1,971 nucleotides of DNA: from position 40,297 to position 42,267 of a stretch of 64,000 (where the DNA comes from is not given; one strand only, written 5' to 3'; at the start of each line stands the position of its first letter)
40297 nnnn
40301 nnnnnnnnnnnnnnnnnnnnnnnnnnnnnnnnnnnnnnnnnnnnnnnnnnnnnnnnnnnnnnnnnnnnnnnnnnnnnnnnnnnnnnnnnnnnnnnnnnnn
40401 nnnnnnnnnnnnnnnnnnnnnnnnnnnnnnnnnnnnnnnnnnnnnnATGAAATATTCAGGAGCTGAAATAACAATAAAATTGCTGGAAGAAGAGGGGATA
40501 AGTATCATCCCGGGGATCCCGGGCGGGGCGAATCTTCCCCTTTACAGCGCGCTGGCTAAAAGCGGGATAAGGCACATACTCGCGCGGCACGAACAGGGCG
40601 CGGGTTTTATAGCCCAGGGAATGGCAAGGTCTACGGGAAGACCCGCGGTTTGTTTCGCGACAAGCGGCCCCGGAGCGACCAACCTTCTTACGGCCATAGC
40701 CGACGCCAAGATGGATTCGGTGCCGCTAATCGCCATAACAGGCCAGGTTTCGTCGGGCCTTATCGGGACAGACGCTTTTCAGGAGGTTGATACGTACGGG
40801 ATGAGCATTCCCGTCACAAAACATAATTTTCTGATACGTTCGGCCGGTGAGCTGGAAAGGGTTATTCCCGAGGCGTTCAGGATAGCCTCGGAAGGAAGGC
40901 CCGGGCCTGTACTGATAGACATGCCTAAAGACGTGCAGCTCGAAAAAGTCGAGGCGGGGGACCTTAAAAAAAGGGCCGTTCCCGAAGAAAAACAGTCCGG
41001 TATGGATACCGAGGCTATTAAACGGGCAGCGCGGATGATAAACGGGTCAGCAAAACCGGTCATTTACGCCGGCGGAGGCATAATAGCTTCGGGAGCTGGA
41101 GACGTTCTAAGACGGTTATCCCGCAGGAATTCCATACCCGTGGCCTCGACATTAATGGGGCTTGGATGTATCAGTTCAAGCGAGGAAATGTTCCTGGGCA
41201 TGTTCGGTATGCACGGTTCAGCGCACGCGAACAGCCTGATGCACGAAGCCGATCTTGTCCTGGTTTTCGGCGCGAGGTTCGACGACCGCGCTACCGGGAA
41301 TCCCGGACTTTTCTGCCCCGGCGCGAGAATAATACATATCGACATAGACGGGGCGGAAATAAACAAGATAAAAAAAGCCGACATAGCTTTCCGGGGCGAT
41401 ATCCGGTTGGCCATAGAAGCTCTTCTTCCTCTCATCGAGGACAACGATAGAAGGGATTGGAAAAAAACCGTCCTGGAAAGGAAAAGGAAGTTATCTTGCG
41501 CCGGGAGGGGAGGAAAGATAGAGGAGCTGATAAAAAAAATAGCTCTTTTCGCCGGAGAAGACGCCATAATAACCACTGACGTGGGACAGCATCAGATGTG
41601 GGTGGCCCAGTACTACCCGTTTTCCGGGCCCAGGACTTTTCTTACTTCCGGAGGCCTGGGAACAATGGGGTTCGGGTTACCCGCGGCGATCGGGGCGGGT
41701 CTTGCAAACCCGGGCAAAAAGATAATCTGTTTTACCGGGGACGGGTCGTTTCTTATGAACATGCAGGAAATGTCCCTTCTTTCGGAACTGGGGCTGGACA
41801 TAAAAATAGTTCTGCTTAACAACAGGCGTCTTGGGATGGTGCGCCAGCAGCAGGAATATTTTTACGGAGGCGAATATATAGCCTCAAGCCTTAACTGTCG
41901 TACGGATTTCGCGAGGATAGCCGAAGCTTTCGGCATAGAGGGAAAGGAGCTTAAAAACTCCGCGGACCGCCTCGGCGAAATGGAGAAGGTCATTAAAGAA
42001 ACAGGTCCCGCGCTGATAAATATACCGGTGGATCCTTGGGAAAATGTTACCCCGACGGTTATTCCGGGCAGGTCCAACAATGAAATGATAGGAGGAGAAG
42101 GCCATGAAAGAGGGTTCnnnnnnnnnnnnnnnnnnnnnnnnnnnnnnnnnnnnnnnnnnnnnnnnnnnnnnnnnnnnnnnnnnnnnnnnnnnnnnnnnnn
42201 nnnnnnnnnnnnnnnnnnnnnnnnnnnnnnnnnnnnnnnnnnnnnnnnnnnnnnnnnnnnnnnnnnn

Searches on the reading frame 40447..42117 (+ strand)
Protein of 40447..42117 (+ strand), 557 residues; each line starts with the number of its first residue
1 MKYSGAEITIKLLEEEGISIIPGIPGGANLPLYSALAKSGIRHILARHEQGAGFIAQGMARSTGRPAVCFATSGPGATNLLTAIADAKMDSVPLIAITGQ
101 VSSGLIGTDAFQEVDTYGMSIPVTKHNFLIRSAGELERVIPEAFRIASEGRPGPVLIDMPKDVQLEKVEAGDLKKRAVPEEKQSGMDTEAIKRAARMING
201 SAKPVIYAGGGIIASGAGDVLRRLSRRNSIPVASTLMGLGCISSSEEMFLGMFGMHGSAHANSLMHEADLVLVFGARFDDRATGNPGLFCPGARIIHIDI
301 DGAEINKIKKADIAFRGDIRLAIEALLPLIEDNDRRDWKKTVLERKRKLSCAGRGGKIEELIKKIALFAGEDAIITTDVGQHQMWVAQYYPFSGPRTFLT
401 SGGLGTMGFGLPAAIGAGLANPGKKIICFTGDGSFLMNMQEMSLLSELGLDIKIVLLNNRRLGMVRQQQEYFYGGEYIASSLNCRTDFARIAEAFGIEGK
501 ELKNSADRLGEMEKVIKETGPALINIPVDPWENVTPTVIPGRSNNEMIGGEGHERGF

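Call 11: find_homologous_proteins(query=window:40447-42117:+, max_evalue=1e-50)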
Query window:40447-42117:+ (557 aa): 8000 proteins with E <= 1e-50 among 8000 candidates; the best 120 are listed.
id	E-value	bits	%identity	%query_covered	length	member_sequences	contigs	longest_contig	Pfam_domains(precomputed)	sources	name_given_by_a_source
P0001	0.0e+0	1242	100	100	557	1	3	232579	PF02775.27,PF02776.24,PF00205.29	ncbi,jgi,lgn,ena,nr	ncbi:MAG TPA: biosynthetic-type acetolactate synthase large subunit [Candidatus Omnitrophota bacteri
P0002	0.0e+0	1234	99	100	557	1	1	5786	PF02775.27,PF02776.24,PF00205.29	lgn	-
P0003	9.1e-257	871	71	99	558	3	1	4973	PF02775.27,PF02776.24,PF00205.29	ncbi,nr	ncbi:MAG: biosynthetic-type acetolactate synthase large subunit [Candidatus Brocadiales bacterium]|n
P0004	1.5e-256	870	71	99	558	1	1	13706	PF02775.27,PF02776.24,PF00205.29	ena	-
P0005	1.5e-256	870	71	99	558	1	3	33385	PF02775.27,PF02776.24,PF00205.29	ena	-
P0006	1.6e-256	870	71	99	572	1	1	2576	PF02775.27,PF02776.24,PF00205.29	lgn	-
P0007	2.0e-256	870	71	99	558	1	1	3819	PF02775.27,PF02776.24,PF00205.29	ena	-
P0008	7.8e-256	868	70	99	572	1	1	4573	PF02775.27,PF02776.24,PF00205.29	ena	-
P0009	4.1e-252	856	70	99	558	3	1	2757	PF02775.27,PF02776.24,PF00205.29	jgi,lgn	jgi:acetolactate synthase-1/2/3 large subunit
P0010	8.4e-252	855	70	99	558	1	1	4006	PF02775.27,PF02776.24,PF00205.29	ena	-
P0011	1.5e-251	854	70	99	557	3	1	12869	PF02775.27,PF02776.24,PF00205.29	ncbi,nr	ncbi:MAG: biosynthetic-type acetolactate synthase large subunit [Patescibacteria group bacterium]|nr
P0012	1.5e-251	854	70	99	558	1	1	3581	PF02775.27,PF02776.24,PF00205.29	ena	-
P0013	2.4e-251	853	70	99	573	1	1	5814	PF02775.27,PF02776.24,PF00205.29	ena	-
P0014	3.7e-251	852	70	99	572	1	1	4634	PF02775.27,PF02776.24,PF00205.29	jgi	-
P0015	4.2e-251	852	70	99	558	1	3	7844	PF02775.27,PF02776.24,PF00205.29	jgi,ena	-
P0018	1.5e-250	851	69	99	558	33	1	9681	PF02775.27,PF02776.24,PF00205.29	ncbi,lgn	-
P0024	4.1e-247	839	68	99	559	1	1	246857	PF02775.27,PF02776.24,PF00205.29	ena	-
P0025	2.2e-237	807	67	99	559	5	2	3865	PF02775.27,PF02776.24,PF00205.29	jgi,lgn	jgi:acetolactate synthase-1/2/3 large subunit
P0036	1.5e-211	722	60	99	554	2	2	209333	PF02775.27,PF02776.24,PF00205.29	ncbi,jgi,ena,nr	ncbi:MAG: biosynthetic-type acetolactate synthase large subunit [Candidatus Omnitrophica bacterium]|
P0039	8.2e-211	719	60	99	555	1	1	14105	PF02775.27,PF02776.24,PF00205.29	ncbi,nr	ncbi:MAG: biosynthetic-type acetolactate synthase large subunit [Candidatus Omnitrophica bacterium]|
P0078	4.4e-208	710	60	99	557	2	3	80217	PF02775.27,PF02776.24,PF00205.29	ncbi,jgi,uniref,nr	ncbi:MAG: biosynthetic-type acetolactate synthase large subunit [Candidatus Auribacter fodinae]|jgi:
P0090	1.5e-207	709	58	99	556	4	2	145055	PF02775.27,PF02776.24,PF00205.29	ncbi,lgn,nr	ncbi:MAG: biosynthetic-type acetolactate synthase large subunit [Candidatus Omnitrophica bacterium]|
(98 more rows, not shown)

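Call 12: find_related_loci(query=window:40447-42117:+, collection=genome_contigs, flank=3000)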
Query window:40447-42117:+ (557 aa) in genome_contigs; peptide patterns used: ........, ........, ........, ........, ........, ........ (x = any residue, [..] = any of these).
599 stretches matched a pattern (row limit reached: there are more); 426 encode a relative of the query (tblastn E <= 1e-3); the best 80 are kept; 80 distinct loci.
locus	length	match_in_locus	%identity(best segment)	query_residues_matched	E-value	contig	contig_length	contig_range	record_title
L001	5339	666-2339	70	1-554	0e+0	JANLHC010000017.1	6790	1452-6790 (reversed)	MAG: Candidatus Scalindua sp. isolate P6-7 k99_861, whole genome shotgun sequence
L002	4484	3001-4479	71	1-489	0e+0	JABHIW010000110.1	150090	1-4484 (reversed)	MAG: Candidatus Scalindua sp. isolate SI037_bin72 k141_1265917, whole genome shotgun sequence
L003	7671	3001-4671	59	1-553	0e+0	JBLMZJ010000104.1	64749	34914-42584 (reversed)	MAG: Deltaproteobacteria bacterium isolate MAG206 PRJNA951521_bin62_renamed_103, whole genome shotgun sequence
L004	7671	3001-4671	58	1-554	0e+0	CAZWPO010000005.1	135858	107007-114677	MAG TPA_asm: uncultured Syntrophomonas sp. isolate binchicken_co22_243 genome assembly, contig: NODE_110_length_135858_c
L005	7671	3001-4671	58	1-554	0e+0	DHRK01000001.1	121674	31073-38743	MAG TPA_asm: Syntrophomonas sp. UBA5314 UBA5314_contig_146, whole genome shotgun sequence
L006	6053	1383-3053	57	1-554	0e+0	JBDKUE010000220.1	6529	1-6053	MAG: Syntrophomonas sp. isolate 7_bin.46_R1 c_000000377316, whole genome shotgun sequence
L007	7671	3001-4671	57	1-554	0e+0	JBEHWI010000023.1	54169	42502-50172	MAG: Syntrophomonadaceae bacterium isolate FI3 k141_148894_length_54169_cov_22.6722, whole genome shotgun sequence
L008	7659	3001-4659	58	1-550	0e+0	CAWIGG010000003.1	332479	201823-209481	MAG: uncultured Spirochaetota bacterium isolate MFD03726.bin.1.50 genome assembly, contig: contig_42715, whole genome sh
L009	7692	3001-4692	56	1-553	0e+0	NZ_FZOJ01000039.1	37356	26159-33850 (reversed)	Anaerovirgula multivorans strain SCA, whole genome shotgun sequence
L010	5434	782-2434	56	1-548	0e+0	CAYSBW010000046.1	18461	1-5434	MAG TPA_asm: uncultured Syntrophorhabdaceae bacterium isolate SRP192927_co3_35 genome assembly, contig: NODE_6519_length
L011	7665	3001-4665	55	1-555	0e+0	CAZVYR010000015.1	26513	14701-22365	MAG TPA_asm: uncultured Leptospirales bacterium isolate binchicken_co129_857 genome assembly, contig: NODE_4882_length_2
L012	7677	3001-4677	53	4-551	0e+0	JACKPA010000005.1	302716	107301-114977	MAG: Leptospiraceae bacterium isolate HK-STAS-SPIR-3 HK-STAS-SPIR-3_5, whole genome shotgun sequence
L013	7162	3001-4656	53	1-548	0e+0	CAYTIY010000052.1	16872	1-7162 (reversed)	MAG TPA_asm: uncultured Bacteroidales bacterium isolate SRP192927_co1_133 genome assembly, contig: NODE_7158_length_1687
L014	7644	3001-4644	55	1-548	0e+0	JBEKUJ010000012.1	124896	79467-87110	MAG: Spirochaetia bacterium isolate SPRUCE 579 SPRUCE_579_12, whole genome shotgun sequence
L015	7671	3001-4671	53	1-555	0e+0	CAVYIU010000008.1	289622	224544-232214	MAG: uncultured Spirochaetota bacterium isolate MFD01476.bin.2.126 genome assembly, contig: contig_23639, whole genome s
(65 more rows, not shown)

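Call 13: find_encoding_contigs(protein=P0002, flank=3000, max_places=4)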
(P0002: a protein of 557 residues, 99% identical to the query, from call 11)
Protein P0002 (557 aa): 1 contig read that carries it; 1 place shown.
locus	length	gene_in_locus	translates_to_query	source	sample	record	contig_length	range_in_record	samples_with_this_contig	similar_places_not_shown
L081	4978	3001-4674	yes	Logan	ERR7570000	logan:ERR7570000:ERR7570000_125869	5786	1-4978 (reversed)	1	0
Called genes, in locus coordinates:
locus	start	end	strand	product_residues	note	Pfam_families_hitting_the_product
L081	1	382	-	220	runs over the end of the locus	PF01063:Aminotran_4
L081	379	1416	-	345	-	PF00793:DAHP_synth_1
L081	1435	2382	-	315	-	-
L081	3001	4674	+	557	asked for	PF02776:TPP_enzyme_N, PF00205:TPP_enzyme_M, PF02775:TPP_enzyme_C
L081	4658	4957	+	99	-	PF01842:ACT, PF22629:ACT_AHAS_ss, PF13710:ACT_5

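Call 14: find_encoding_contigs(protein=P0001, flank=3000, max_places=4)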
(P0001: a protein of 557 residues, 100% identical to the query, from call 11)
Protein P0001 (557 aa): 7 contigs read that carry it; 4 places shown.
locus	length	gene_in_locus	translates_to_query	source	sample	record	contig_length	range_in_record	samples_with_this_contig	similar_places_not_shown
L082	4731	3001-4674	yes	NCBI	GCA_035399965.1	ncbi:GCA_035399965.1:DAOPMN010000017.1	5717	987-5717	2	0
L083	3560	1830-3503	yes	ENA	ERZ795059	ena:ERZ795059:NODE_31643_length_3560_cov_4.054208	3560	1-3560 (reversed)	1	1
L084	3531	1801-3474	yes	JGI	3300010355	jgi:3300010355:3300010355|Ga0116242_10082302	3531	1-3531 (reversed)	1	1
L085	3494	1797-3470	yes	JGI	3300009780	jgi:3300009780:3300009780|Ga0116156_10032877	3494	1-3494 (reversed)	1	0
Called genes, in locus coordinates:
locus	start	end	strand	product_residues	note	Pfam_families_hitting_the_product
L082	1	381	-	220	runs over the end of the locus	PF01063:Aminotran_4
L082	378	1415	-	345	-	PF00793:DAHP_synth_1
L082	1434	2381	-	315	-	-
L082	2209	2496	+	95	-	-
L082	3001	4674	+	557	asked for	PF02776:TPP_enzyme_N, PF00205:TPP_enzyme_M, PF02775:TPP_enzyme_C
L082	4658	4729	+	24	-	?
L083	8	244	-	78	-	PF00793:DAHP_synth_1 (weak)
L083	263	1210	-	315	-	-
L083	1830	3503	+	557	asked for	PF02776:TPP_enzyme_N, PF00205:TPP_enzyme_M, PF02775:TPP_enzyme_C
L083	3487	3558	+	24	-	?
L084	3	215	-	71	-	?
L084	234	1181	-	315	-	-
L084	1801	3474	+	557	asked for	PF02776:TPP_enzyme_N, PF00205:TPP_enzyme_M, PF02775:TPP_enzyme_C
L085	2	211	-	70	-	?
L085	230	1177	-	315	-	-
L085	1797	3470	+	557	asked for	PF02776:TPP_enzyme_N, PF00205:TPP_enzyme_M, PF02775:TPP_enzyme_C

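Call 24: find_related_loci(query=window:40447-42117:+, collection=metagenome_contigs, flank=2500)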
Query window:40447-42117:+ (557 aa) in metagenome_contigs; peptide patterns used: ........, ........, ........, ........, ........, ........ (x = any residue, [..] = any of these).
600 stretches matched a pattern (row limit reached: there are more); 349 encode a relative of the query (tblastn E <= 1e-3); the best 80 are kept; 80 distinct loci.
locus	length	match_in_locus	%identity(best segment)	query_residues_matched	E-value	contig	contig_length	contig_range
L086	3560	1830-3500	100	1-557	0e+0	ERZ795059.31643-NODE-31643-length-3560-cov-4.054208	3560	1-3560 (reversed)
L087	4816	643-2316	71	1-554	0e+0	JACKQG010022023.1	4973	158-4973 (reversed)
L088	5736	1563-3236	70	1-554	0e+0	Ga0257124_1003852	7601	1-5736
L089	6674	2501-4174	70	1-554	0e+0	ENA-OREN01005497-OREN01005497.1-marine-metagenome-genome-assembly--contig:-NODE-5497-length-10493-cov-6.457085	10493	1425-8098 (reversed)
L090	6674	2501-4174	69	1-554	0e+0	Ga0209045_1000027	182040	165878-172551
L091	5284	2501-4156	60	1-551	0e+0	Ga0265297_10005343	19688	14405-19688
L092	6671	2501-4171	58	1-554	0e+0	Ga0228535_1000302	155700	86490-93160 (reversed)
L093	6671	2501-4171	58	1-553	0e+0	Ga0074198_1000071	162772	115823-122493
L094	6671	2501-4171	58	1-553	0e+0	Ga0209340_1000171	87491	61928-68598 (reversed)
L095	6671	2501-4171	57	1-554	0e+0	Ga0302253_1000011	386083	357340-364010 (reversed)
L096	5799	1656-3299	54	1-548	0e+0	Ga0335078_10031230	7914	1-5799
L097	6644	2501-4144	55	1-548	0e+0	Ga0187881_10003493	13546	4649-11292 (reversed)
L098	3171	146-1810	52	1-554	0e+0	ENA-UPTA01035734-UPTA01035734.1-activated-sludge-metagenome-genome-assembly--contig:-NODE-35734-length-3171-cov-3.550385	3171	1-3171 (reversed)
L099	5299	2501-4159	54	1-549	0e+0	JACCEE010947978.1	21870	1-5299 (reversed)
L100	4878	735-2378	54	1-548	0e+0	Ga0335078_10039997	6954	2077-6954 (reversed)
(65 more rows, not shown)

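Call 26: find_encoding_contigs(protein=P0024, flank=2500, max_places=3)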
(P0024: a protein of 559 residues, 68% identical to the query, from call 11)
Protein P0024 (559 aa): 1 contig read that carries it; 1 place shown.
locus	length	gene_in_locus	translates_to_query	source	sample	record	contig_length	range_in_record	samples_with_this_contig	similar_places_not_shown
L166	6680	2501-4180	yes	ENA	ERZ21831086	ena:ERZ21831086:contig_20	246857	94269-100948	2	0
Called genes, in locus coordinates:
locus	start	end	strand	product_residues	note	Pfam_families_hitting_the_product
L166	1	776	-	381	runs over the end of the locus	PF07690:MFS_1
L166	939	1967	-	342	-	-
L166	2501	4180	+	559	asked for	PF02776:TPP_enzyme_N, PF00205:TPP_enzyme_M, PF02775:TPP_enzyme_C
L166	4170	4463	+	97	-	PF01842:ACT, PF22629:ACT_AHAS_ss, PF13710:ACT_5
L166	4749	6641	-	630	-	PF00005:ABC_tran, PF00006:ATP-synt_ab (faint), PF13555:AAA_29 (faint), PF00004:AAA (faint), PF02463:SMC_N (faint), PF12848:ABC_tran_Xtn (weak), PF00005:ABC_tran, PF16326:ABC_tran_CTD, +3 more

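Call 27: find_encoding_contigs(protein=P0025, flank=2500, max_places=3)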
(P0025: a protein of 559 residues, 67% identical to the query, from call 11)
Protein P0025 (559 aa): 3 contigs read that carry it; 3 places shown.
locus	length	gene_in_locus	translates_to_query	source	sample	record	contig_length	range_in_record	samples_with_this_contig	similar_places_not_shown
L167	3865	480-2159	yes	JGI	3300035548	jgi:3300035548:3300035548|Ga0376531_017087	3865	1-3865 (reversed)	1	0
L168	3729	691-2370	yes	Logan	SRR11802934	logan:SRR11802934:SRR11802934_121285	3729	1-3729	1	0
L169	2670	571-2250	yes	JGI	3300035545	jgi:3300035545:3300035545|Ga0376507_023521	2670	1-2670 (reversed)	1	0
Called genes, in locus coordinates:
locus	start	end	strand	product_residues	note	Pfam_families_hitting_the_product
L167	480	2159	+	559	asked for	PF02776:TPP_enzyme_N, PF00205:TPP_enzyme_M, PF02775:TPP_enzyme_C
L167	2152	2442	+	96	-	PF01842:ACT, PF22629:ACT_AHAS_ss, PF13710:ACT_5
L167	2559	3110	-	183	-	-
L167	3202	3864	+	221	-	?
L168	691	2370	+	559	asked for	PF02776:TPP_enzyme_N, PF00205:TPP_enzyme_M, PF02775:TPP_enzyme_C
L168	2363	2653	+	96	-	PF01842:ACT, PF22629:ACT_AHAS_ss, PF13710:ACT_5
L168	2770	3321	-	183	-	-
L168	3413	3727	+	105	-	?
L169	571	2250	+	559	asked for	PF02776:TPP_enzyme_N, PF00205:TPP_enzyme_M, PF02775:TPP_enzyme_C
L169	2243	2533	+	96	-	PF01842:ACT, PF22629:ACT_AHAS_ss, PF13710:ACT_5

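Call 28: find_encoding_contigs(protein=P0011, flank=2500, max_places=3)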
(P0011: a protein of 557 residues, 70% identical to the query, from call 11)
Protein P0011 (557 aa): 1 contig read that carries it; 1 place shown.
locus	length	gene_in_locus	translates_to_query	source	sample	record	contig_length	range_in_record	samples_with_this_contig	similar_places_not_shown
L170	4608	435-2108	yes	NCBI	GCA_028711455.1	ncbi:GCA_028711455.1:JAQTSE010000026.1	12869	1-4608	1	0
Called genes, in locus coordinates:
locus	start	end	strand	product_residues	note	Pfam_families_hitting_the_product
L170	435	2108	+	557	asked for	PF02776:TPP_enzyme_N, PF00205:TPP_enzyme_M, PF02775:TPP_enzyme_C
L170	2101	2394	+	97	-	PF01842:ACT, PF22629:ACT_AHAS_ss, PF13710:ACT_5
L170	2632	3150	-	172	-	PF00376:MerR, PF13411:MerR_1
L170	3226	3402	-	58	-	-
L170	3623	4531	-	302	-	PF12146:Hydrolase_4, PF00561:Abhydrolase_1, PF12697:Abhydrolase_6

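Call 29: find_encoding_contigs(protein=P0018, flank=2500, max_places=3)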
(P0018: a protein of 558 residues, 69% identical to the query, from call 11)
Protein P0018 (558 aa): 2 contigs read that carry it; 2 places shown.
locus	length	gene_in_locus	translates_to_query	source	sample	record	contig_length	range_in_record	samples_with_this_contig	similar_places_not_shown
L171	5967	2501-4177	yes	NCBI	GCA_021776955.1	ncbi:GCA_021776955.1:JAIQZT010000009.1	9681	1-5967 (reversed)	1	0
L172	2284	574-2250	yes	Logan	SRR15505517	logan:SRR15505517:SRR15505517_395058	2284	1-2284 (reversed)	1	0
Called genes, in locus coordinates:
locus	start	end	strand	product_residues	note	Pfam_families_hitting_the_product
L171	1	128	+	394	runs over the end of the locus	PF02687:FtsX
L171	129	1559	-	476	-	PF02826:2-Hacid_dh_C (weak), PF03807:F420_oxidored (weak), PF07991:KARI_N, PF01450:KARI_C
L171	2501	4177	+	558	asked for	PF02776:TPP_enzyme_N, PF00205:TPP_enzyme_M, PF02775:TPP_enzyme_C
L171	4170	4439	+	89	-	PF13291:ACT_4 (weak), PF01842:ACT, PF22629:ACT_AHAS_ss, PF13710:ACT_5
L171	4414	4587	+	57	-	-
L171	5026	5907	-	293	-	PF00892:EamA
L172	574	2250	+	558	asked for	PF02776:TPP_enzyme_N, PF00205:TPP_enzyme_M, PF02775:TPP_enzyme_C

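Call 43: search_protein_families(library=ncbifam, proteins=[window:40447-42117:+], max_evalue=0.01)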
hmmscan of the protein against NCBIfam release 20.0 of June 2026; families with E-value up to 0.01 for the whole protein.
window:40447-42117:+ (557 aa): 56 families (the best 25 are shown)
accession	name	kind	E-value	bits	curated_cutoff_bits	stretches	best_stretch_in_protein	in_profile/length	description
NF006016.1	PRK08155.1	equivalog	1.5e-231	769.7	870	1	1-550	1-554/554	acetolactate synthase large subunit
NF006524.0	PRK08978.1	equivalog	2e-199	663.4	738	1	4-548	2-544/548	acetolactate synthase 2 catalytic subunit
TIGR00118.1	acolac_lg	equivalog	2.7e-196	653.4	538.35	1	4-549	2-555/557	biosynthetic-type acetolactate synthase large subunit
NF004710.0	PRK06048.1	equivalog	1.9e-178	594.5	976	1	2-549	7-558/561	acetolactate synthase large subunit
NF005651.0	PRK07418.1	subfamily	2.2e-176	587.7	942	1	2-550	18-581/617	acetolactate synthase large subunit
NF005824.0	PRK07710.1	equivalog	1.9e-174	581.2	976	1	3-550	17-570/573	acetolactate synthase large subunit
NF004919.0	PRK06276.1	equivalog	1.5e-172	575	866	1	4-551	2-560/582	acetolactate synthase large subunit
NF005228.0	PRK06725.1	equivalog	2.5e-170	567.5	991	1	4-548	17-565/571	acetolactate synthase large subunit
NF005584.0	PRK07282.1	equivalog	8.7e-170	566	970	1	4-550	11-562/566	acetolactate synthase large subunit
NF006581.0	PRK09107.1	equivalog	6.5e-169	563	974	1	2-551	10-576/595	acetolactate synthase 3 large subunit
NF005860.0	PRK07789.1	equivalog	1.9e-166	555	881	1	2-547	33-597/615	acetolactate synthase large subunit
NF006319.0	PRK08527.1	equivalog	2.1e-164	548.1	905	1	1-548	2-558/565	acetolactate synthase large subunit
NF005058.0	PRK06466.1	equivalog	3.2e-156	521.2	951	1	3-548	4-567/574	acetolactate synthase 3 large subunit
NF006525.0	PRK08979.1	equivalog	1.3e-146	489.3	1084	1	2-547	3-564/572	acetolactate synthase 3 large subunit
NF005364.0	PRK06882.1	equivalog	1.5e-146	489.2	1083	1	2-551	3-568/574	acetolactate synthase 3 large subunit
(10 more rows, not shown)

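Call 78: find_encoding_contigs(protein=P0036, flank=1500, max_places=1)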
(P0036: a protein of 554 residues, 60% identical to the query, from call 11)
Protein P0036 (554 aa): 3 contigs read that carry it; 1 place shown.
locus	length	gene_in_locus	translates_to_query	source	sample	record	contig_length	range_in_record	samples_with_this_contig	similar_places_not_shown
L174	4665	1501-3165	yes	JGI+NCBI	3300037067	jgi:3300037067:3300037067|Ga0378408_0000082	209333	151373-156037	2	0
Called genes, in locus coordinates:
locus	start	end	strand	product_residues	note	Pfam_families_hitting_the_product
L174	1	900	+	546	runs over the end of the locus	PF00133:tRNA-synt_1, PF01921:tRNA-synt_1f (faint), PF09334:tRNA-synt_1g, PF01406:tRNA-synt_1e (weak), PF19303:Anticodon_3, PF08264:Anticodon_1 (faint)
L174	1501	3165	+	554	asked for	PF02776:TPP_enzyme_N, PF00205:TPP_enzyme_M, PF02775:TPP_enzyme_C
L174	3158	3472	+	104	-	PF13291:ACT_4 (weak), PF01842:ACT, PF22629:ACT_AHAS_ss, PF13710:ACT_5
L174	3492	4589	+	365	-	PF04055:Radical_SAM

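Call 79: find_encoding_contigs(protein=P0090, flank=1500, max_places=1)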
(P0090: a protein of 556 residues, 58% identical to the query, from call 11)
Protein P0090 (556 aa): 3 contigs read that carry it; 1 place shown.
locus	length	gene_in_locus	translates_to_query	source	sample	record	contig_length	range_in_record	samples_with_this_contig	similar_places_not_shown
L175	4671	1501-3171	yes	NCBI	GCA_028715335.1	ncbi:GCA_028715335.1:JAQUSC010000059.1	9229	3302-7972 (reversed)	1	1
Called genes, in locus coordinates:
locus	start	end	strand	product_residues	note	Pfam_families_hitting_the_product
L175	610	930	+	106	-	PF05635:23S_rRNA_IVP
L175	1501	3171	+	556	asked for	PF02776:TPP_enzyme_N, PF00205:TPP_enzyme_M, PF02775:TPP_enzyme_C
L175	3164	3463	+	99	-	PF01842:ACT, PF22629:ACT_AHAS_ss, PF13710:ACT_5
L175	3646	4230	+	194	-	PF06414:Zeta_toxin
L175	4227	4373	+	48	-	-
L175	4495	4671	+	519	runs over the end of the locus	PF00990:GGDEF, PF13487:HD_5, PF01966:HD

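Call 82: find_encoding_contigs(protein=P0078, flank=1200, max_places=1)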
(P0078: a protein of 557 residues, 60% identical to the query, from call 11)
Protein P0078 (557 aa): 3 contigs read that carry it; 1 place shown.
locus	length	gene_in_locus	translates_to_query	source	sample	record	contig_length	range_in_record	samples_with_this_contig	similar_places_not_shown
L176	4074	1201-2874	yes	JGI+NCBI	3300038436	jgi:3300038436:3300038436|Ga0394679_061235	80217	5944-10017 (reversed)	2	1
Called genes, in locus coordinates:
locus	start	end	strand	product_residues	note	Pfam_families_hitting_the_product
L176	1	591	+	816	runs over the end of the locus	PF02861:Clp_N, PF23569:NBD_SMAX1, PF00004:AAA, PF17871:AAA_lid_9, PF00004:AAA, PF07724:AAA_2, PF07728:AAA_5, PF10431:ClpB_D2-small, +8 more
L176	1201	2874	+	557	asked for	PF02776:TPP_enzyme_N, PF00205:TPP_enzyme_M, PF02775:TPP_enzyme_C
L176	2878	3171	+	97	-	PF01842:ACT, PF22629:ACT_AHAS_ss, PF13710:ACT_5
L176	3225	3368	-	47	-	-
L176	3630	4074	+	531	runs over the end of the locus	PF12729:4HB_MCP_1, PF00672:HAMP, PF00512:HisKA, PF02518:HATPase_c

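Call 83: find_encoding_contigs(protein=P0039, flank=1200, max_places=1)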
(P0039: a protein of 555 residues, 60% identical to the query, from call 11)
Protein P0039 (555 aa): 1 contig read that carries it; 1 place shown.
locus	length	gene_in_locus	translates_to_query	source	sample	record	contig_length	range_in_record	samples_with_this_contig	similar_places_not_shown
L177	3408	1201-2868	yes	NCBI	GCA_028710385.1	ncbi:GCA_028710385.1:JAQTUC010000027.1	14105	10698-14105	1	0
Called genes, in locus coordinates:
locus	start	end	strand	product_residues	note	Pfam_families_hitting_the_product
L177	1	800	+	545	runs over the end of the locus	PF00133:tRNA-synt_1, PF01921:tRNA-synt_1f (faint), PF09334:tRNA-synt_1g, PF01406:tRNA-synt_1e (weak), PF19303:Anticodon_3, PF08264:Anticodon_1 (faint)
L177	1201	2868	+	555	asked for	PF02776:TPP_enzyme_N, PF00205:TPP_enzyme_M, PF02775:TPP_enzyme_C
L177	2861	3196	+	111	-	PF01842:ACT, PF13291:ACT_4 (weak), PF22629:ACT_AHAS_ss, PF13710:ACT_5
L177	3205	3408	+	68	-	?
